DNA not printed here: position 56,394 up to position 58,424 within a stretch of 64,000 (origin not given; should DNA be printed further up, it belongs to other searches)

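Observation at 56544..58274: Second PilB/GspE-family protein with all catalytic motifs degenerated (predicted pseudo-ATPase) upstream of tpiA-pgk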

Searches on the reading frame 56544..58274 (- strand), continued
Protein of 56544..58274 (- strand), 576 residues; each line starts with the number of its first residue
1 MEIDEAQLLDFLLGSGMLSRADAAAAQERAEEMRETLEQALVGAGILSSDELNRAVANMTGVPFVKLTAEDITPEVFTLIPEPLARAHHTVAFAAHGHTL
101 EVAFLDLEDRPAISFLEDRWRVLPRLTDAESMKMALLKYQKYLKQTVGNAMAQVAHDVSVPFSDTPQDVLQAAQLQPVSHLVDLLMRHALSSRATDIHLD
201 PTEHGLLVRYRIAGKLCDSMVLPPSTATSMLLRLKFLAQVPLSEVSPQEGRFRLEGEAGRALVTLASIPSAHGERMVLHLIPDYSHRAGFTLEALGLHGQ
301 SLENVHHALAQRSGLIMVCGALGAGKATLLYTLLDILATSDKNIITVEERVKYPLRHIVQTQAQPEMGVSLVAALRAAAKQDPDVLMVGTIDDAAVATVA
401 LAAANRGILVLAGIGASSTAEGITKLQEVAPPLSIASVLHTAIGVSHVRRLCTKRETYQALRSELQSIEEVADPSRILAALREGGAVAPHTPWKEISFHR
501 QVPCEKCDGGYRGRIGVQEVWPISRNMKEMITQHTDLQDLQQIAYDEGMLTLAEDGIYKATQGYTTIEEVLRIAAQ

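Call 31: search_protein_representatives(protein=window:56544-58274:-)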
Query: 576 residues. Proteins with E-value up to 0.001 (for the whole library): 34138; up to 1e-10: 17599; up to 1e-30: 7057. The best 150 are listed.
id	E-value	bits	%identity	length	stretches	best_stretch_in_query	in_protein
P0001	2.2e-178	610.9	51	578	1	1-574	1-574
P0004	9.5e-156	536.2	47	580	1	6-575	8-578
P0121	4.8e-153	527.3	48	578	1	1-574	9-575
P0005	8.9e-153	526.4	48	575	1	5-573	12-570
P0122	4.1e-141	487.9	46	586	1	8-575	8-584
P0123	2.4e-137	475.5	44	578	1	7-574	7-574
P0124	3.6e-137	474.9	44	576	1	1-564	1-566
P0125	3.5e-133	461.7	43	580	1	1-575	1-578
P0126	2.4e-132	458.9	43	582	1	6-574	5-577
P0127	3.9e-132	458.3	45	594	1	6-574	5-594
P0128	2.3e-127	442.5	44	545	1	40-573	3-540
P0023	2.1e-119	416.3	45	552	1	6-521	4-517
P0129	2.5e-119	416.0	39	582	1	1-574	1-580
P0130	5.2e-119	415.0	41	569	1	1-572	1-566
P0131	7.2e-118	411.2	39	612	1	4-572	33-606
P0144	3.5e-110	385.8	38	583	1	2-572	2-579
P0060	1.8e-96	340.6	36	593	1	5-573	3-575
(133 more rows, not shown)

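Call 46: predict_structure(alignment_id=A2)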
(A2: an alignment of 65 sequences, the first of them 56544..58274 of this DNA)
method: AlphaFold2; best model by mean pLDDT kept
length: 576 residues; sequences in the alignment: 65
mean_pLDDT: 94.1   pTM: 0.87
mean pLDDT of the five models: 94.1, 93.9, 93.6, 91.6, 91.1
residues with pLDDT >= 90: 515; 70-90: 59; 50-70: 2; < 50: 0
segments of 3 or more residues with pLDDT < 50: none
pLDDT, mean of each block of 10 residues (from residue 1): 87 96 96 93 95 95 97 94 92 97 95 88 97 97 91 92 92 95 94 92 94 88 93 97 91 88 93 93 78 93 95 96 96 91 94 90 95 97 97 98 98 97 98 97 98 95 96 96 94 96 94 96 95 93 94 98 97 92
secondary structure, 60 per line:
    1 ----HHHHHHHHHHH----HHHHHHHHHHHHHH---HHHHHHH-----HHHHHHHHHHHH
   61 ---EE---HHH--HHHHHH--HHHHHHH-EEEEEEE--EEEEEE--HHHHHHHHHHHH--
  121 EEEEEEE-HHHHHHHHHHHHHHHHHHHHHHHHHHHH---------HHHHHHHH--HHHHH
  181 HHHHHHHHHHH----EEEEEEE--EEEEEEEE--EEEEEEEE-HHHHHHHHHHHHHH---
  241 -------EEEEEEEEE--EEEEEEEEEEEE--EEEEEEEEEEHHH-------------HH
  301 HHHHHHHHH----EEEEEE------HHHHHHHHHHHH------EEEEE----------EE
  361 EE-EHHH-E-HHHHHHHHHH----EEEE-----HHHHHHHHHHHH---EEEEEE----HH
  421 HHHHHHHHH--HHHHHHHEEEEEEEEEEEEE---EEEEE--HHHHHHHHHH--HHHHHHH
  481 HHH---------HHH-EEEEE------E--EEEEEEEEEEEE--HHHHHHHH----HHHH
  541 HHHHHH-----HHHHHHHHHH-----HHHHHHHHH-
elements in order: H5-15 H20-33 H37-43 H49-60 H74-79 H82-88 E90-96 E99-104 H107-118 E121-127 H129-156 H166-173 H176-191 E196-202 E205-212 E215-222 H224-237 E248-256 E259-270 E273-282 H299-309 E314-319 H326-337 E344-348 E359-362 H371-380 E385-388 H394-405 E409-414 H419-429 H432-438 E439-451 E455-459 H462-471 H474-483 E497-501 E511-522 H525-532 H537-546 H552-561 H567-575

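Call 49: find_encoding_contigs(protein=P0144, flank=8000, max_places=2)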
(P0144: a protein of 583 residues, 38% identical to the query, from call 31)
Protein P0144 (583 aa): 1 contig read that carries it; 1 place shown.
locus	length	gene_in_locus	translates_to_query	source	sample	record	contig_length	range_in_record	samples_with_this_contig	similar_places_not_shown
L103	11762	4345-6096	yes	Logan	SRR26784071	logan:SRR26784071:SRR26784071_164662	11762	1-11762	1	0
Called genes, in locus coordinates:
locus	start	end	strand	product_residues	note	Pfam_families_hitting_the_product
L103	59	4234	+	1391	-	PF09479:Flg_new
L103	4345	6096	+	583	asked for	PF05157:MshEN, PF00437:T2SSE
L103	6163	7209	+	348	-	PF07581:Glug (weak)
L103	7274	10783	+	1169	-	PF09479:Flg_new, PF18998:Flg_new_2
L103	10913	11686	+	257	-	PF00121:TIM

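Call 50: find_encoding_contigs(protein=P0040, flank=8000, max_places=2)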
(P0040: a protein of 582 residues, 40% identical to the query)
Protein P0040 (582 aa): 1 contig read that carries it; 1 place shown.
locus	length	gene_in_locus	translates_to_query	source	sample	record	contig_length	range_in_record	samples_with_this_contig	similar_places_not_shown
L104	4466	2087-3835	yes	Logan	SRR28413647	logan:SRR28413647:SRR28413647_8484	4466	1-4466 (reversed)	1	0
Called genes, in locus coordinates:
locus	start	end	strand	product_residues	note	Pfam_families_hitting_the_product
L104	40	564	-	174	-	PF00719:Pyrophosphatase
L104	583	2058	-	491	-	PF08529:NusA_N, PF00575:S1, PF13184:KH_NusA_1st, PF26594:KH_NusA_2nd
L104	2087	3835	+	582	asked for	PF05157:MshEN, PF00437:T2SSE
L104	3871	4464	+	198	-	?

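Call 51: fold_search(model_id=the predicted structure, library=pdb)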
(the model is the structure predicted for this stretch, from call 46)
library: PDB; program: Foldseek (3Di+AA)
matches with E <= 10: 1654; with E <= 0.001: 245
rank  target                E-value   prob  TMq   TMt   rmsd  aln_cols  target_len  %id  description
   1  4pht_C                1.6e-37  1.00  0.48  0.62  20.2       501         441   26  ATPase GspE in complex with the cytoplasmic domain of GspL from the Vibrio vulnificus type II Secretion system (released 2014-11-26)
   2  4pht_B                2.9e-37  1.00  0.48  0.62  20.4       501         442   26  ATPase GspE in complex with the cytoplasmic domain of GspL from the Vibrio vulnificus type II Secretion system (released 2014-11-26)
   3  4pht_A                3.1e-37  1.00  0.48  0.62  20.0       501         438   26  ATPase GspE in complex with the cytoplasmic domain of GspL from the Vibrio vulnificus type II Secretion system (released 2014-11-26)
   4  5oiu_C                5.1e-36  1.00  0.44  0.64  17.9       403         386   31  Crystal structure of PilF type IV pilus assembly ATPase from Thermus thermophilus (released 2018-08-08)
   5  5oiu_B                6.7e-36  1.00  0.43  0.64  16.3       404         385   31  Crystal structure of PilF type IV pilus assembly ATPase from Thermus thermophilus (released 2018-08-08)
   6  1p9w                  2.6e-35  1.00  0.43  0.64  16.7       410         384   29  Crystal Structure of Vibrio cholerae putative NTPase EpsE (released 2003-10-14)
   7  5it5_A                3.1e-34  1.00  0.43  0.63  16.3       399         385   31  Thermus thermophilus PilB core ATPase region (released 2016-10-19)
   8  5zfr_C                4.1e-34  1.00  0.44  0.65  17.7       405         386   29  Crystal structure of PilB, an extension ATPase motor of Type IV pilus, from Geobacter sulfurreducens (released 2018-09-19)
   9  5tsh_E                4.6e-34  1.00  0.44  0.64  16.0       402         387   28  PilB from Geobacter metallireducens bound to AMP-PNP (released 2017-05-17)
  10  1p9r                  6.4e-34  1.00  0.43  0.65  16.9       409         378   29  Crystal Structure of Vibrio cholerae putative NTPase EpsE (released 2003-10-14)
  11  5tsh_C                2.3e-33  1.00  0.44  0.66  16.1       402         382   28  PilB from Geobacter metallireducens bound to AMP-PNP (released 2017-05-17)
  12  5zfr_B                2.3e-33  1.00  0.44  0.64  16.2       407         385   28  Crystal structure of PilB, an extension ATPase motor of Type IV pilus, from Geobacter sulfurreducens (released 2018-09-19)
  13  5tsh_F                2.7e-33  1.00  0.44  0.65  16.0       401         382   28  PilB from Geobacter metallireducens bound to AMP-PNP (released 2017-05-17)
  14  4ksr_A                5.4e-33  1.00  0.43  0.48  17.1       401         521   29  Crystal Structure of the Vibrio cholerae ATPase GspE Hexamer (released 2013-09-04)
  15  5tsg_C                6.1e-33  1.00  0.44  0.66  16.3       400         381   28  PilB from Geobacter metallireducens bound to ADP (released 2017-05-17)
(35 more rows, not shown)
